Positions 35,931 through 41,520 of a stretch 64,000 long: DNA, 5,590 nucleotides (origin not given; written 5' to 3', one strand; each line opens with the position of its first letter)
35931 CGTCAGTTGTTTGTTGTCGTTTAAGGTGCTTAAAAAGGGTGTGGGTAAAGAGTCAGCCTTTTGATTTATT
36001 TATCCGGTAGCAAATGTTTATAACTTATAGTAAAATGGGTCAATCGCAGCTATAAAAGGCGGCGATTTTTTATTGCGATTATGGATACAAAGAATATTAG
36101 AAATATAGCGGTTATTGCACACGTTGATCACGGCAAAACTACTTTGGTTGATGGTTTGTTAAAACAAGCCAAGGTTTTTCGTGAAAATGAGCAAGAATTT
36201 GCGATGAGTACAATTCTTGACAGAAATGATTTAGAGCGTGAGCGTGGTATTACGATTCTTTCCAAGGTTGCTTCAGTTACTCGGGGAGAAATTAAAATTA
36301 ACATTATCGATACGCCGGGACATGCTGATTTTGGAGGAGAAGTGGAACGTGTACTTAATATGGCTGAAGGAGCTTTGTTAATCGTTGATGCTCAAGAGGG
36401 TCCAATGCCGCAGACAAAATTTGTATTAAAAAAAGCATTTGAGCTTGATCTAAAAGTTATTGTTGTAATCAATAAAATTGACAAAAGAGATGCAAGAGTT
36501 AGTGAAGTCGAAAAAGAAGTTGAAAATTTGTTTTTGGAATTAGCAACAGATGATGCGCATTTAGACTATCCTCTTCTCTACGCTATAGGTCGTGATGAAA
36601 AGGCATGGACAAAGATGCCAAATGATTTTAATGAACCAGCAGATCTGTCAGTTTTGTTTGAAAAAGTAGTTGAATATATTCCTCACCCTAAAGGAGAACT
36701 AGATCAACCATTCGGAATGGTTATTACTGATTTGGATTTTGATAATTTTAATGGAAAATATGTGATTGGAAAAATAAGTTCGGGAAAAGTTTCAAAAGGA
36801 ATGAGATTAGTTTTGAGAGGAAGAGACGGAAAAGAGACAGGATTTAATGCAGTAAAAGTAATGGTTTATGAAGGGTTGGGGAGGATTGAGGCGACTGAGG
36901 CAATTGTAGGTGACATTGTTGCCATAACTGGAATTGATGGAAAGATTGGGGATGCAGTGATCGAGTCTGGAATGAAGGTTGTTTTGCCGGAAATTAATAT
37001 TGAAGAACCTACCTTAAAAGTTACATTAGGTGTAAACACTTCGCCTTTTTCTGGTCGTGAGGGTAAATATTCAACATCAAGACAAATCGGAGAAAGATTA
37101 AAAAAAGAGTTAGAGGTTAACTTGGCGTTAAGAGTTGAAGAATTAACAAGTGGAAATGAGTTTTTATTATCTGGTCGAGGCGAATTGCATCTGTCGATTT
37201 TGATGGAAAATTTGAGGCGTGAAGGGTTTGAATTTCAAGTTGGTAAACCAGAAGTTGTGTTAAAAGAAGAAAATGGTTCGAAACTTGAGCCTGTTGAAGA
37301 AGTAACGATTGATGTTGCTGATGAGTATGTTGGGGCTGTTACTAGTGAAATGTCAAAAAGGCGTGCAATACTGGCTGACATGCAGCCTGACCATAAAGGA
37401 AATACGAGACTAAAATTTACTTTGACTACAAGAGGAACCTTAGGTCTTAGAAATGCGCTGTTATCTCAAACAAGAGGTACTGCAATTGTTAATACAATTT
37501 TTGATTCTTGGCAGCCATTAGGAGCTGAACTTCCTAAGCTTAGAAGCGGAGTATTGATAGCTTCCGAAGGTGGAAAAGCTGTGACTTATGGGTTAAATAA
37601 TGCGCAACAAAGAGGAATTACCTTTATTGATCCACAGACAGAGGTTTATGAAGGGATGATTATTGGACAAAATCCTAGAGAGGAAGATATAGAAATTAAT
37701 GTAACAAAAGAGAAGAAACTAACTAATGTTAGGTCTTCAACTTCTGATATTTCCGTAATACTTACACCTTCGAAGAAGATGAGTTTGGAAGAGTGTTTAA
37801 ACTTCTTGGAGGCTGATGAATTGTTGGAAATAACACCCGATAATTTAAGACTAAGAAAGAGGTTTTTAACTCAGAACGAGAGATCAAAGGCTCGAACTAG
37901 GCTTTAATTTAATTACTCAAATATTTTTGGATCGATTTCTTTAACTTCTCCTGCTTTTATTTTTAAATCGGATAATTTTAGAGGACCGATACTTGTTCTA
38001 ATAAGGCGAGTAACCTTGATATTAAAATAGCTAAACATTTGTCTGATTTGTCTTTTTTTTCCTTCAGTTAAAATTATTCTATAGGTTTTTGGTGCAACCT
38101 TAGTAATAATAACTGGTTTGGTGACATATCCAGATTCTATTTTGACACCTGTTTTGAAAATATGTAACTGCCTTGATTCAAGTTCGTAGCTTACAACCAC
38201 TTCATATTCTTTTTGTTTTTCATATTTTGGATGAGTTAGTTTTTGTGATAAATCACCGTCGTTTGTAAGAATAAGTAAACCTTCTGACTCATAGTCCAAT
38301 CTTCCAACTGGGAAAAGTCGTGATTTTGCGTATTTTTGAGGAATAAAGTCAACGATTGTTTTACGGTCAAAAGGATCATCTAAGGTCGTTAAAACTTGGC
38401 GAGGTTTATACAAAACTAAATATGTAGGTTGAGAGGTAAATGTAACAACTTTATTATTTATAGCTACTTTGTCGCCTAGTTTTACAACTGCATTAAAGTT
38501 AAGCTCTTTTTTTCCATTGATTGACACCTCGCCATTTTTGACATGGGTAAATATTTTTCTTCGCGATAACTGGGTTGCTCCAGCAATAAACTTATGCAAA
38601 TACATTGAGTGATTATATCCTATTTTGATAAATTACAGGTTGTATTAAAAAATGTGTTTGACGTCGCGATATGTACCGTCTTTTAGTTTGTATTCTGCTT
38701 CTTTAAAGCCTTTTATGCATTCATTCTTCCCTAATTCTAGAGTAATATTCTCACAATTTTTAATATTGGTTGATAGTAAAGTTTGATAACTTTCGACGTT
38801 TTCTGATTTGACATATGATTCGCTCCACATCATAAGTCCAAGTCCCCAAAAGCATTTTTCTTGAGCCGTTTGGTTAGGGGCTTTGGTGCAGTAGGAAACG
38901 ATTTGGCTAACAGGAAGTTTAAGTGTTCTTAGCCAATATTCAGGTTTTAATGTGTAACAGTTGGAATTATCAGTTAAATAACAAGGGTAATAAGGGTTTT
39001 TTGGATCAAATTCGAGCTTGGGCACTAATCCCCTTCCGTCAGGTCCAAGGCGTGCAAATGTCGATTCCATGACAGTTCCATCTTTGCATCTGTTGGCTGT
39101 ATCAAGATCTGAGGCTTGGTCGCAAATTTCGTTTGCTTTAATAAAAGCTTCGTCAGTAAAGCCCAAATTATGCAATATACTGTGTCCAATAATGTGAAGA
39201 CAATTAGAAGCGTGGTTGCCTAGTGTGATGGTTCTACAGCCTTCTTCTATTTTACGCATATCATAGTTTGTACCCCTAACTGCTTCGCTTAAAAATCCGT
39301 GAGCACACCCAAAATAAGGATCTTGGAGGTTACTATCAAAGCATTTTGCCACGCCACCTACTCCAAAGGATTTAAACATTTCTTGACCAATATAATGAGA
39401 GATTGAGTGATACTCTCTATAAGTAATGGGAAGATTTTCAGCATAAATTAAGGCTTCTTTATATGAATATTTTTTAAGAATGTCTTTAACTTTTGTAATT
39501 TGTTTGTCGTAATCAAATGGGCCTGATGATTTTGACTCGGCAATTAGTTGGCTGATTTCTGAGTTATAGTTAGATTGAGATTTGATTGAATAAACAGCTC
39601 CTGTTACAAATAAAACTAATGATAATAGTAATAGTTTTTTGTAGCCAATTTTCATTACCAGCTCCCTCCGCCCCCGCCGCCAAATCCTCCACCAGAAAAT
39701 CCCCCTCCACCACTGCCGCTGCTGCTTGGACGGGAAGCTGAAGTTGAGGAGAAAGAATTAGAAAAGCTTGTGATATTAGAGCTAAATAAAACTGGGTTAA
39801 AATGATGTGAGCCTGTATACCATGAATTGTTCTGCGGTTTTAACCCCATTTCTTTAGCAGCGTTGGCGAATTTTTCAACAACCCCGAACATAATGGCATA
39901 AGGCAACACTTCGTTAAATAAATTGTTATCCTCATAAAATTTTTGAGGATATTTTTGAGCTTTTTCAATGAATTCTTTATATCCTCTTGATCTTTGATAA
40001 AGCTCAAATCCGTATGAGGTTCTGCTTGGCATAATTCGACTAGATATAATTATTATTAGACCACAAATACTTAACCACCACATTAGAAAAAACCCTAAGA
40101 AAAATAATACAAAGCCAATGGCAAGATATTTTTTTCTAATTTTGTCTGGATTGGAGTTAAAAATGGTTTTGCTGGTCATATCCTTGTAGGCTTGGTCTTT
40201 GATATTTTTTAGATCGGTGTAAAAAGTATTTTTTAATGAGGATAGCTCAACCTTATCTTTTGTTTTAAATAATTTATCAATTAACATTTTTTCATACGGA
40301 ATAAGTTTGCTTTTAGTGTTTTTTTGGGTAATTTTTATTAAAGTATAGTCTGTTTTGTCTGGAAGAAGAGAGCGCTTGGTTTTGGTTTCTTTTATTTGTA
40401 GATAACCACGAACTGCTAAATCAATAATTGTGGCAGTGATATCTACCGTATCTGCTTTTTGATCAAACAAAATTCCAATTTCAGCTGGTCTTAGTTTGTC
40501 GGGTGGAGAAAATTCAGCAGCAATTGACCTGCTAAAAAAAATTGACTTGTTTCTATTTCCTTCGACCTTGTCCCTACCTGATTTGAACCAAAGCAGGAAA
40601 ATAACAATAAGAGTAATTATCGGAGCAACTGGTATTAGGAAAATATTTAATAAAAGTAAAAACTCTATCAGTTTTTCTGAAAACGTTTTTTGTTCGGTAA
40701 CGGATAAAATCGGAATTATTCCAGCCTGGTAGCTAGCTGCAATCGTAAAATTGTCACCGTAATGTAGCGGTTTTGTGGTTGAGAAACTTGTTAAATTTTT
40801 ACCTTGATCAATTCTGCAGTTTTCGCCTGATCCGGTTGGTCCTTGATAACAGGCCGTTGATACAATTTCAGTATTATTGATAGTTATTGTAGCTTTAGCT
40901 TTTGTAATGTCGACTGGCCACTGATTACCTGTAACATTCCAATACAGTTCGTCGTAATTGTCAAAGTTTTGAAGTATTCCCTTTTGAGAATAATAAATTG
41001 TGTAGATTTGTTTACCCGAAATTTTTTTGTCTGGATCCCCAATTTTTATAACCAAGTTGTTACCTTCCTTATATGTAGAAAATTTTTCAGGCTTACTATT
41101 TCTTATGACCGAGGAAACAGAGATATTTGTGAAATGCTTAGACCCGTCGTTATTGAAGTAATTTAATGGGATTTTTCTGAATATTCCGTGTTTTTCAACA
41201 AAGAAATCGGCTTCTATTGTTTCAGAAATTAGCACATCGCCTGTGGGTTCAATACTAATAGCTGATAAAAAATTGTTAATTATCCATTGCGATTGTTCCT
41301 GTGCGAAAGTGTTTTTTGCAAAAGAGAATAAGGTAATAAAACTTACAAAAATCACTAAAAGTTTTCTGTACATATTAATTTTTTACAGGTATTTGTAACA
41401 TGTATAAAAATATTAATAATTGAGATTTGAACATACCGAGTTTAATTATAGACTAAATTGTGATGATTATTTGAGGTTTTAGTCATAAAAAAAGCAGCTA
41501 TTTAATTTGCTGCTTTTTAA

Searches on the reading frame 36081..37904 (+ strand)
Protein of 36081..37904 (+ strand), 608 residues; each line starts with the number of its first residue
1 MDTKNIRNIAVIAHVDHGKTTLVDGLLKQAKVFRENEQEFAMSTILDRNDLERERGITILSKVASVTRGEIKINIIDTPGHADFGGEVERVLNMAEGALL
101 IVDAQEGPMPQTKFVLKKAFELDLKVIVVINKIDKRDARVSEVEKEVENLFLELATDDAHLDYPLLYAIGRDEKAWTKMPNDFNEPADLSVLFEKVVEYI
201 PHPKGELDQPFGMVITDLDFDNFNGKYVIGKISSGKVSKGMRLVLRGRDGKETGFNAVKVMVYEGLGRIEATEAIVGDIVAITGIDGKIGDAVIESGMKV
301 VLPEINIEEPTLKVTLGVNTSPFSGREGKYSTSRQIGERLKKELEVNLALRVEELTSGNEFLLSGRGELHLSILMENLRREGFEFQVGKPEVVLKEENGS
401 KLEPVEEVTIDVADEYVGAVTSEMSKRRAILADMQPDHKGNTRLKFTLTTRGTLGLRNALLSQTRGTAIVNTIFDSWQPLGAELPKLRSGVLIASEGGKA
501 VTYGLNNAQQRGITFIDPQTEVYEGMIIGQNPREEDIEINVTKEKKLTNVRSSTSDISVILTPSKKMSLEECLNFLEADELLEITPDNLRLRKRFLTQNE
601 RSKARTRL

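Call 10: search_protein_families(library=pfam, proteins=[window:36081-37904:+], max_evalue=0.001)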
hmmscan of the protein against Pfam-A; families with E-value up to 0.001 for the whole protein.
window:36081-37904:+ (608 aa): 6 families
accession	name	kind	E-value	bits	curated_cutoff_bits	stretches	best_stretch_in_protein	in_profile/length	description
PF00009.33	GTP_EFTU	-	3.3e-53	180.5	26.5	1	4-201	1-187/188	Elongation factor Tu GTP binding domain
PF21018.2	BipA_C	-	9.5e-44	148.1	23.8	1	490-597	2-109/110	TypA/BipA C-terminal domain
PF00679.30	EFG_C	-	3e-20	72.5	27.9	1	402-483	3-84/89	Elongation factor G C-terminus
PF14492.12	EFG_III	-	2.3e-07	31.2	27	1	333-388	18-74/75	Elongation Factor G, domain III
PF22042.2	EF-G_D2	-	4.3e-06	27.2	27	1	211-294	2-82/84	Elongation factor G domain 2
PF01926.29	MMR_HSR1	-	7.1e-05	23.3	21.9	1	10-132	3-113/113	50S ribosome-binding GTPase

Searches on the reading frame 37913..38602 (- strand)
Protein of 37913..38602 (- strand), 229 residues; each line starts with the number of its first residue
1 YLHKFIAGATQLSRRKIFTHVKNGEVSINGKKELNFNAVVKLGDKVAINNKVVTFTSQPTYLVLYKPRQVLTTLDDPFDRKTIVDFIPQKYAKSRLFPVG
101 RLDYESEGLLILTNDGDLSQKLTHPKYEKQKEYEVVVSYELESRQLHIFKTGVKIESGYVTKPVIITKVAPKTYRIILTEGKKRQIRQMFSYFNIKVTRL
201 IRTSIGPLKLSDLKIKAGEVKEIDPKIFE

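Call 10: search_protein_families(library=pfam, proteins=[window:37913-38602:-], max_evalue=0.001)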
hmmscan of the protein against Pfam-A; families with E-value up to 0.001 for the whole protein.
window:37913-38602:- (229 aa): 1 family
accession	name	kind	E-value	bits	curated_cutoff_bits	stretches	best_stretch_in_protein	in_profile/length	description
PF00849.27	PseudoU_synth_2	-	1.9e-20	74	26.8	1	61-191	2-151/152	RNA pseudouridylate synthase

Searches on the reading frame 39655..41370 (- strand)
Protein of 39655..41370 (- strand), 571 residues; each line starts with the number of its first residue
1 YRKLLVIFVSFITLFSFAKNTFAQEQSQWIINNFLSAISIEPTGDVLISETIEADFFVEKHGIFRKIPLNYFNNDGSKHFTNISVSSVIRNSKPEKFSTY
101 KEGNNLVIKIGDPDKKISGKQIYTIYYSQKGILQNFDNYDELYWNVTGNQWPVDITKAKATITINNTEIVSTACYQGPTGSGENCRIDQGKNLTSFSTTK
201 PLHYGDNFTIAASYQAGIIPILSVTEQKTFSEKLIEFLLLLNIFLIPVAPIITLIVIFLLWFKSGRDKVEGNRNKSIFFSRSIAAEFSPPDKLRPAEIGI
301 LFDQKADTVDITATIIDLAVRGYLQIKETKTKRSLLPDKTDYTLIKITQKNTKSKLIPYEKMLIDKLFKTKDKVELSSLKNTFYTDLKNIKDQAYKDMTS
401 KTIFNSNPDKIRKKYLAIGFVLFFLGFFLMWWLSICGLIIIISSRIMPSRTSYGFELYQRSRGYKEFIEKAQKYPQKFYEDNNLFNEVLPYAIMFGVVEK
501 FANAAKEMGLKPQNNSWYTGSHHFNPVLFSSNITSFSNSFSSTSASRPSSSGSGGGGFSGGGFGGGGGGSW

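Call 10: search_protein_families(library=pfam, proteins=[window:39655-41370:-], max_evalue=0.001)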
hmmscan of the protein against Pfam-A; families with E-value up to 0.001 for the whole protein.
window:39655-41370:- (571 aa): 2 families
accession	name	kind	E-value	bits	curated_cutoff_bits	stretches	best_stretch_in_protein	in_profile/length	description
PF20990.2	DUF2207_C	-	1.4e-34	120.4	33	1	286-503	3-245/247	Predicted membrane protein (DUF2207) C-terminal domain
PF09972.14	DUF2207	-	3.2e-22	80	24.4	1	31-181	2-140/172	Predicted membrane protein (DUF2207) N-terminal domain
